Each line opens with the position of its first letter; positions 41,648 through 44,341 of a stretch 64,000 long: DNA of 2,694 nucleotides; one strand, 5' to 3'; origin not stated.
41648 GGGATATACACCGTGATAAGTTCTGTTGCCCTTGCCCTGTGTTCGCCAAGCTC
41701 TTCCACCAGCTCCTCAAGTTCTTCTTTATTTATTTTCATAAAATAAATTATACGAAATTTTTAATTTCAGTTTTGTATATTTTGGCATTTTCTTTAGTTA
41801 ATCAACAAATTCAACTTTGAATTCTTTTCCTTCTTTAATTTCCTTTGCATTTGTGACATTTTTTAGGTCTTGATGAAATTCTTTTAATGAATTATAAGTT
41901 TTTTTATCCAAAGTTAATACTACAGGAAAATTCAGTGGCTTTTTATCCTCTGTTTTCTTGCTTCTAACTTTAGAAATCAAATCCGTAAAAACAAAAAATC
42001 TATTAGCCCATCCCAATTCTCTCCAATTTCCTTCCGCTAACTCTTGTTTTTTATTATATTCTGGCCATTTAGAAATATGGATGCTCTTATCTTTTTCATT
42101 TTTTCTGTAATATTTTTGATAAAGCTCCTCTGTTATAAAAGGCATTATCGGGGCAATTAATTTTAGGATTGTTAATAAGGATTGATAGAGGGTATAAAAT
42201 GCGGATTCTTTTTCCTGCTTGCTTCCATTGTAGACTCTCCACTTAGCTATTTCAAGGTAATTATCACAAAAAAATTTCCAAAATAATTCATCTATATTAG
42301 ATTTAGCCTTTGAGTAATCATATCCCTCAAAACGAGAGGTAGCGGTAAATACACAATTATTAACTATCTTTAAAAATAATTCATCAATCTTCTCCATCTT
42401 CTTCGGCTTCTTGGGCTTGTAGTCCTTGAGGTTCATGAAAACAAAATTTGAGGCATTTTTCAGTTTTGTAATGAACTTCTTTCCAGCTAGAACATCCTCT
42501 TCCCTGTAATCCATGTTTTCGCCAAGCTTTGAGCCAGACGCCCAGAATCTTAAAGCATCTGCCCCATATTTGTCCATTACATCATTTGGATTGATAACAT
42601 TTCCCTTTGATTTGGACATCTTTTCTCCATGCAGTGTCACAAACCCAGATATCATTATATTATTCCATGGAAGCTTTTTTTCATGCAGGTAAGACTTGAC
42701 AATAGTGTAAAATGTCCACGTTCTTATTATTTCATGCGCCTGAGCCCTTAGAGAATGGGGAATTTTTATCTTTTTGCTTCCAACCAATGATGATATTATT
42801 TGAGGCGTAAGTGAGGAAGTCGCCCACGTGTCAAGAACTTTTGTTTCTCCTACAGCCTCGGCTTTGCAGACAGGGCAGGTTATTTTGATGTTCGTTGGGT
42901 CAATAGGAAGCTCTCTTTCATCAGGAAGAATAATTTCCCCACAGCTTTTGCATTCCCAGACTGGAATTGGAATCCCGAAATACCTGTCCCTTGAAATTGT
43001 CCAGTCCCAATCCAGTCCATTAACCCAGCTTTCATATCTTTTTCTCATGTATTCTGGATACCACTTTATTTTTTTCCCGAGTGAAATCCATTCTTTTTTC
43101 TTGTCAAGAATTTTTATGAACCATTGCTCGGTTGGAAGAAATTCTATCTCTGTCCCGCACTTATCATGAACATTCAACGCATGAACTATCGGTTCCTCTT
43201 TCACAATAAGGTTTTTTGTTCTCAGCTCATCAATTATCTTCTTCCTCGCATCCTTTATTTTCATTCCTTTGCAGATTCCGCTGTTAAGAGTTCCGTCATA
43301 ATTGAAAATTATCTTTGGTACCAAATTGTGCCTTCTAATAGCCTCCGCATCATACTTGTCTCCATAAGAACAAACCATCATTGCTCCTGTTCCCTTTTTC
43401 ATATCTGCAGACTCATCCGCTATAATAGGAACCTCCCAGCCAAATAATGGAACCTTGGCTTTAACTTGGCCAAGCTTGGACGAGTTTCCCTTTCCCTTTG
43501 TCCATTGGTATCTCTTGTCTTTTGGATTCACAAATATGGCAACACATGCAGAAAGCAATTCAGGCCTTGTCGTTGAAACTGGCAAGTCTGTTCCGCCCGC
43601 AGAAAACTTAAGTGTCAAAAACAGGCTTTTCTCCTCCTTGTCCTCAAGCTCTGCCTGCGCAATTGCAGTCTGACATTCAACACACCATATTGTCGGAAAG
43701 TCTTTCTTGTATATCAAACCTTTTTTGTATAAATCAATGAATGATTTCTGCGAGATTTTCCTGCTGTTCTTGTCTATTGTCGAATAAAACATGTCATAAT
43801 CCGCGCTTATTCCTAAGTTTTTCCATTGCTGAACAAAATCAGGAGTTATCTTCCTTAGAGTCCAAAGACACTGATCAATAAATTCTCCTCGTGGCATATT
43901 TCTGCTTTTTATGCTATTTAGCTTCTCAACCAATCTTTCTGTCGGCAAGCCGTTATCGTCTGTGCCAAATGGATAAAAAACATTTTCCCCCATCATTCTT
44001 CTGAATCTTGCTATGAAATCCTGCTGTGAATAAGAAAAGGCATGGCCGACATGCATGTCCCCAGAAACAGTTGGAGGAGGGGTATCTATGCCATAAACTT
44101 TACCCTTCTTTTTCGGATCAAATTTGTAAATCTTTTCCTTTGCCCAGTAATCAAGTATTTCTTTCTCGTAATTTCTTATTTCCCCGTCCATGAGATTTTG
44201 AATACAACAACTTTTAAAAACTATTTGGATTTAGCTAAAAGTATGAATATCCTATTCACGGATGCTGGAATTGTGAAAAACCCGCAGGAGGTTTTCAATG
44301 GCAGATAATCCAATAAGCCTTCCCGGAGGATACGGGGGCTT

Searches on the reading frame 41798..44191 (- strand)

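Call 30: search_protein_families(library=pfam, proteins=[window:41798-44191:-], max_evalue=0.001)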
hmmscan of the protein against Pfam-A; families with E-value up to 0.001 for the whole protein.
window:41798-44191:- (797 aa): 5 families
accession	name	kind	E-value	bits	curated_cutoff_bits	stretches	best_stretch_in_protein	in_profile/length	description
PF00133.28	tRNA-synt_1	-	1.8e-80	271.2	22.7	1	12-561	2-412/414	tRNA synthetases class I (I, L, M and V)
PF09334.17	tRNA-synt_1g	-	2.3e-31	109.4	20.1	2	35-181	3-134/391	tRNA synthetases class I (M)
PF08264.19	Anticodon_1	-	1.9e-29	102.9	25.1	1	603-756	1-143/148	Anticodon-binding domain of tRNA ligase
PF01406.26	tRNA-synt_1e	-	3.7e-10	40.1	27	1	510-568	239-297/301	tRNA synthetases class I (C) catalytic domain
PF01921.24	tRNA-synt_1f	-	0.00071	19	27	0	518-561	275-319/360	tRNA synthetases class I (K)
